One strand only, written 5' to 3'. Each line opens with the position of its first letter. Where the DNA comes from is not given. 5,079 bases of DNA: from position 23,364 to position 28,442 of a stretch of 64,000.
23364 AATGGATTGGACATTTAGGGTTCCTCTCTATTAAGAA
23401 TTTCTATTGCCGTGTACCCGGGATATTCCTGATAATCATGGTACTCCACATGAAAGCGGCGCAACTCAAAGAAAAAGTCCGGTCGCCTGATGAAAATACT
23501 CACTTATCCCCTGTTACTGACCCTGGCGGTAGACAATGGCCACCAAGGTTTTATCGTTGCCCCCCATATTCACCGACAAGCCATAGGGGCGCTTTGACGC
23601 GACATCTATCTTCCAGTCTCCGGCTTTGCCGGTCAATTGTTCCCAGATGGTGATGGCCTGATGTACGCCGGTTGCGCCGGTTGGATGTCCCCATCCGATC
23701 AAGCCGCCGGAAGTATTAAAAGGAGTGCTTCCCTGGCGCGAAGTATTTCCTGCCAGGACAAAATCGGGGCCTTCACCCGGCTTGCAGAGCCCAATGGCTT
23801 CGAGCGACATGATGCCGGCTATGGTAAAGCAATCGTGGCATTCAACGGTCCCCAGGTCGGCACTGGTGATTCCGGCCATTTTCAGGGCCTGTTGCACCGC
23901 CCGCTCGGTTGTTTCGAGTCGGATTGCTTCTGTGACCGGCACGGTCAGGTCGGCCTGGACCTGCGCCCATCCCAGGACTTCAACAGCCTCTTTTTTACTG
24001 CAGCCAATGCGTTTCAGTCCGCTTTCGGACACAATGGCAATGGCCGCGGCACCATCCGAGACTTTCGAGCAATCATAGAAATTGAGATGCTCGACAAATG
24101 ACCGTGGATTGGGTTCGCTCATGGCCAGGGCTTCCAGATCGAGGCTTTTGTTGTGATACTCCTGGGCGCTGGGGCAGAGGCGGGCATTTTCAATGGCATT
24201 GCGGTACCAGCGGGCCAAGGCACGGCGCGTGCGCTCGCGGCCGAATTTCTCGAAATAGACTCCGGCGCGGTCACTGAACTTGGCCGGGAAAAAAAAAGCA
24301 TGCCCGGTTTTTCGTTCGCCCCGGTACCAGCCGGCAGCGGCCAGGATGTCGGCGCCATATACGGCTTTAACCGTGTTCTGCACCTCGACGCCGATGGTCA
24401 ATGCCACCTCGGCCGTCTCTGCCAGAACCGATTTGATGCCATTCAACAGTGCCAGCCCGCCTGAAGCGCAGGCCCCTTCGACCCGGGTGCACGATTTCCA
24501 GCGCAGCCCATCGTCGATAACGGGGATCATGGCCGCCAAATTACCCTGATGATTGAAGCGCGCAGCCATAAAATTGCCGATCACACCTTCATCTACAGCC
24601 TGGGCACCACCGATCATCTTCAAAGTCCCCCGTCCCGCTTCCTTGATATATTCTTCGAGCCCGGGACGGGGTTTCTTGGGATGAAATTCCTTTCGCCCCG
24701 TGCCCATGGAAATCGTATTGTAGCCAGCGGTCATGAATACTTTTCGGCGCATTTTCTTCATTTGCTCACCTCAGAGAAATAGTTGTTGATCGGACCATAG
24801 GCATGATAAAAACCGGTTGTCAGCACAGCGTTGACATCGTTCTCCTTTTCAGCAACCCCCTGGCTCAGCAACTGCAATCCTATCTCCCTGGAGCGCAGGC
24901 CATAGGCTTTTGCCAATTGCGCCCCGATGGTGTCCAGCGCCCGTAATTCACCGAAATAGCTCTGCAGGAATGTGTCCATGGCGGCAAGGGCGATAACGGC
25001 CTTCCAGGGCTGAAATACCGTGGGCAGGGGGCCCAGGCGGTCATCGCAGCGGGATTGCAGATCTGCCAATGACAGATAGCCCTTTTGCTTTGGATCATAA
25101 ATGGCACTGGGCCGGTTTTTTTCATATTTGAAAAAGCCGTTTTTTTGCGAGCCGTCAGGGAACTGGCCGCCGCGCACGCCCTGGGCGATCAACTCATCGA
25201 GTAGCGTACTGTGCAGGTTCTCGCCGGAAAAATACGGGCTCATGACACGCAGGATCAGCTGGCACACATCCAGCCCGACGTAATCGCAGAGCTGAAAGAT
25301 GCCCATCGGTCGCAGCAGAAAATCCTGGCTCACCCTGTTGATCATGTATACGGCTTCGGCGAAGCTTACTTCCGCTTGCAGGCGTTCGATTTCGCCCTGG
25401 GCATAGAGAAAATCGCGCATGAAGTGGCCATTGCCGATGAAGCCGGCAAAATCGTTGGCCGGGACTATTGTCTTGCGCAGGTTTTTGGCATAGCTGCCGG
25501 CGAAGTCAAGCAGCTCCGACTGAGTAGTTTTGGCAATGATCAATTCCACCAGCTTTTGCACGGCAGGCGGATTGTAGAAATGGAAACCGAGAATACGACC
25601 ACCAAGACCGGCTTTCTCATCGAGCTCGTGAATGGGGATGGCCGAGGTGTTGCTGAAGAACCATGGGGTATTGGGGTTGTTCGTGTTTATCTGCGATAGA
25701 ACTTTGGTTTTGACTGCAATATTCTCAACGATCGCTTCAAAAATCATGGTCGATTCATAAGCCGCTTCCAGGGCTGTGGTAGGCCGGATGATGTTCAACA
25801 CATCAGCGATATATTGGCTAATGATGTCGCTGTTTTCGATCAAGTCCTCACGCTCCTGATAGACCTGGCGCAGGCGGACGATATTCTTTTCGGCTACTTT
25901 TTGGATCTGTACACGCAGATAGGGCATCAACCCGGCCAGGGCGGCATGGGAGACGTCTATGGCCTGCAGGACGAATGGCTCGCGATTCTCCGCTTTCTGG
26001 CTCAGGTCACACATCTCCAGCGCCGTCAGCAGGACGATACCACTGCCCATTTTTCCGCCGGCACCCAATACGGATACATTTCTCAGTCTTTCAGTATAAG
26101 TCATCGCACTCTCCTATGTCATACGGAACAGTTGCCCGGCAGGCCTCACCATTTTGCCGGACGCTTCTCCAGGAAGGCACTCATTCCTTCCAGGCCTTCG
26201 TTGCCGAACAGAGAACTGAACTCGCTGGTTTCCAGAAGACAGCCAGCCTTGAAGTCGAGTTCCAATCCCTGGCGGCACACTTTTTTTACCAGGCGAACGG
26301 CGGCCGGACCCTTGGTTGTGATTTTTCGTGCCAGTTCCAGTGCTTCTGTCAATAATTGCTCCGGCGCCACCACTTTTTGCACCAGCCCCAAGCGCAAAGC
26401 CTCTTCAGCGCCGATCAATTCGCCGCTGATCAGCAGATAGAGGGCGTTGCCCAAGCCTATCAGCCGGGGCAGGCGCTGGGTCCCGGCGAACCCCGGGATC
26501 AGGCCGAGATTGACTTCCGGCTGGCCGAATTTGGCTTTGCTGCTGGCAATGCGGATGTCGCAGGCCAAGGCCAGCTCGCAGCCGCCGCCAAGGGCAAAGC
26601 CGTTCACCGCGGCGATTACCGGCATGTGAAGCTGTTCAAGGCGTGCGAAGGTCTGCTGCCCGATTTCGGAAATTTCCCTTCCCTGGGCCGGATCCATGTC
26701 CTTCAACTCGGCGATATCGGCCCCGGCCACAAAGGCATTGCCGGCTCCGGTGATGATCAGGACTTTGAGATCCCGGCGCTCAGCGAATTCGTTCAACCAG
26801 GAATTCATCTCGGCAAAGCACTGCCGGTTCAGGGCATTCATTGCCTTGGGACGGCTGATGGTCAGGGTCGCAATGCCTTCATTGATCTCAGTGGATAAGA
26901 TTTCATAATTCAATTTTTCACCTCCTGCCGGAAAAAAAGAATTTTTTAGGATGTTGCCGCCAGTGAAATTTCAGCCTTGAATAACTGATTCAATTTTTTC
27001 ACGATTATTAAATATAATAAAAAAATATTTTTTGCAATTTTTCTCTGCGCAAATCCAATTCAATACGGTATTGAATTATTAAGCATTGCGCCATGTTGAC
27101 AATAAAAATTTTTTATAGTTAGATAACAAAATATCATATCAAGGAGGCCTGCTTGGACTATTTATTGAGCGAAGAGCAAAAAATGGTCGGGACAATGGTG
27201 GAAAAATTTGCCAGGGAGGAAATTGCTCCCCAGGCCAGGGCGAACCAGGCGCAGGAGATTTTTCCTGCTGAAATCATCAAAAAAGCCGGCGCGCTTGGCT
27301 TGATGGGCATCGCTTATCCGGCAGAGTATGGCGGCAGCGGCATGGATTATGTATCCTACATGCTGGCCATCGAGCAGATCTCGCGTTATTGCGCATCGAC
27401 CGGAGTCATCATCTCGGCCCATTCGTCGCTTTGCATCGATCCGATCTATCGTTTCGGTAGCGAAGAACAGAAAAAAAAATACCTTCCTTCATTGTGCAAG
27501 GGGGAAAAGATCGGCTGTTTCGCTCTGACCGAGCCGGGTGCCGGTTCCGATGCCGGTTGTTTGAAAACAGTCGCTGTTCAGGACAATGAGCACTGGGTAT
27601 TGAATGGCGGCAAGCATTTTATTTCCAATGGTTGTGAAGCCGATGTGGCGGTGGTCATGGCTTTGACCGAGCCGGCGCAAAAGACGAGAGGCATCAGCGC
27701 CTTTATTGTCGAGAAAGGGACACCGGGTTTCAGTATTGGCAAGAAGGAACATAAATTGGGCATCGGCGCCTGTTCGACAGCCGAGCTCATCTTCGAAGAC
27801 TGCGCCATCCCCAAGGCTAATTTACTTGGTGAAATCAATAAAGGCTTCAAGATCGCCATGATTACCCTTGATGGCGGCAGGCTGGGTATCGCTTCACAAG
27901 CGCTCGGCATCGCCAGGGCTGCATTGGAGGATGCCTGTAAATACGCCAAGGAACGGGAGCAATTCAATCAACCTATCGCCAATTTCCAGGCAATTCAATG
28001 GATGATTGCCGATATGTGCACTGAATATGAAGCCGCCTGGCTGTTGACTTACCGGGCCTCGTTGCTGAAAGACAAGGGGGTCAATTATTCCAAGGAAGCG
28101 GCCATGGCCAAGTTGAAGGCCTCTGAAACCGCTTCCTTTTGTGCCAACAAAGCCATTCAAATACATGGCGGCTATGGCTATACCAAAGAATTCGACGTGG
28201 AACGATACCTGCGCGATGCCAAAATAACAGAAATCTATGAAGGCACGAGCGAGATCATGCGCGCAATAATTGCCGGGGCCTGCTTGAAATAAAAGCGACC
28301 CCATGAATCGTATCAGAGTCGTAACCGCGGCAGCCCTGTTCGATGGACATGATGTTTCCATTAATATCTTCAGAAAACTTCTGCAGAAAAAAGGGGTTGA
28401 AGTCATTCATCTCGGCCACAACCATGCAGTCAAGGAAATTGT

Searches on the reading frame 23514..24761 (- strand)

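Call 32: search_protein_families(library=pfam, proteins=[window:23514-24761:-], max_evalue=1e-8)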
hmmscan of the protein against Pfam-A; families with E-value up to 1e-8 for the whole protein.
window:23514-24761:- (415 aa): 2 families
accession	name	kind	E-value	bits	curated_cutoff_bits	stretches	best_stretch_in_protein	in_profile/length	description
PF22691.2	Thiolase_C_1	-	3.3e-30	105.2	28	1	280-410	15-141/144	Thiolase C-terminal domain-like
PF02803.24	Thiolase_C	-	7.3e-10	39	27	1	285-381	24-102/123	Thiolase, C-terminal domain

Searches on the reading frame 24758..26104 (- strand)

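Call 32: search_protein_families(library=pfam, proteins=[window:24758-26104:-], max_evalue=1e-8)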
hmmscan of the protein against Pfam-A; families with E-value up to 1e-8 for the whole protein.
window:24758-26104:- (448 aa): 1 family
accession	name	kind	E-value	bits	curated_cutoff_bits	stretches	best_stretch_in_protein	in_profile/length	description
PF02737.24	3HCDH_N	-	1.4e-29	103.7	22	1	55-218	34-179/180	3-hydroxyacyl-CoA dehydrogenase, NAD binding domain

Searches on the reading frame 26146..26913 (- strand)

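Call 32: search_protein_families(library=pfam, proteins=[window:26146-26913:-], max_evalue=1e-8)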
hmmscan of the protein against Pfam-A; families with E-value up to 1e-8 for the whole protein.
window:26146-26913:- (255 aa): 2 families
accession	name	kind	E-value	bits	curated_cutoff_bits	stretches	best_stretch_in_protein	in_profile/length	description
PF00378.25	ECH_1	-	6.2e-70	235.8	27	1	9-255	1-248/251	Enoyl-CoA hydratase/isomerase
PF16113.10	ECH_2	-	1.3e-33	117.4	27.2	1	15-249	2-239/335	Enoyl-CoA hydratase/isomerase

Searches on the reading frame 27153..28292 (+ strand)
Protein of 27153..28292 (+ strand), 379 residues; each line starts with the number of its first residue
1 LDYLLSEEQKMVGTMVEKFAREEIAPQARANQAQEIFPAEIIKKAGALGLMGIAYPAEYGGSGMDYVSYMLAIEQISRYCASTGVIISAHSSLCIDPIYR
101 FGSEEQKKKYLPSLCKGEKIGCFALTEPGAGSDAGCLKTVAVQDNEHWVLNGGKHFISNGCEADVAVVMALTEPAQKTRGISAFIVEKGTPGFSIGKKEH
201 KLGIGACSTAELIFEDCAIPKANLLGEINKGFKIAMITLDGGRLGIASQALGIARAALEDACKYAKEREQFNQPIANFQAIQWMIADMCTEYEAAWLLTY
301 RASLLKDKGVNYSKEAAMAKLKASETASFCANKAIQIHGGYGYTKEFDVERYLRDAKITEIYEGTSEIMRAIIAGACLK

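Call 8: search_protein_families(library=ncbifam, proteins=[window:27153-28292:+], max_evalue=1e-10)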
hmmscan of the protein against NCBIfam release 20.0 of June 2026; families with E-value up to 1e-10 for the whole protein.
window:27153-28292:+ (379 aa): 22 families
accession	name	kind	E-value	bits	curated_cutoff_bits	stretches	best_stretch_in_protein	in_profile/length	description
NF042972.1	AcrlCoAredClosAcrC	equivalog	4.6e-156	519.2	640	1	1-378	1-377/378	acryloyl-CoA reductase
NF058590.1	AcCoDHFadEBacil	equivalog_domain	8.1e-105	351.5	600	1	5-379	21-412/586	acyl-CoA dehydrogenase FadE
NF045552.1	GlutCoADH_Des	equivalog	4.7e-99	332.2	470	1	1-374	1-376/387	glutaryl-CoA dehydrogenase Acd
NF043006.1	CyhCrbnylCoADH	equivalog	3.6e-95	319.2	650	1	6-374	5-372/380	cyclohexane-1-carbonyl-CoA dehydrogenase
NF042439.1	SulpropCoADesulf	equivalog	1.8e-85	287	600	1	17-378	5-371/379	3-sulfinopropanoyl-CoA desulfinase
NF045652.1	ProlPCPDhRedW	equivalog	2.1e-85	286.8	650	1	9-376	4-372/376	L-prolyl-[peptidyl-carrier protein] dehydrogenase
NF053553.1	prodigi_MBC_PigA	equivalog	1e-84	284.9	500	1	1-374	1-376/381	prodigiosin MBC biosynthesis dehydrogenase PigA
NF008997.0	PRK12341.1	equivalog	2.1e-70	237.7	537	1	1-376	1-375/382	acyl-CoA dehydrogenase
TIGR03207.1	cyc_hxne_CoA_dh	equivalog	3.4e-67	226.8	575.35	1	5-374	1-368/372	cyclohexanecarboxyl-CoA dehydrogenase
NF052270.1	Staph_DH_FadE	equivalog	4.3e-56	190.3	600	1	18-374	34-390/400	acyl-CoA dehydrogenase FadE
NF002885.1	PRK03354.1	equivalog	2.1e-55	188.3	540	1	1-370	1-366/378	crotonobetainyl-CoA dehydrogenase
NF007000.1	PRK09463.1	subfamily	4.9e-37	127.6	600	1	5-342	44-397/726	acyl-CoA dehydrogenase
TIGR03203.1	pimD_small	equivalog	2.5e-36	125.6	652.7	1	2-367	1-366/378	pimeloyl-CoA dehydrogenase small subunit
TIGR03204.1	pimC_large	equivalog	1.5e-32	113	623.85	1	52-341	56-342/395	pimeloyl-CoA dehydrogenase large subunit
NF049984.1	Rv1679_FadE16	equivalog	1.8e-32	113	600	1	27-369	15-357/371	Rv1679 family acyl-CoA dehydrogenase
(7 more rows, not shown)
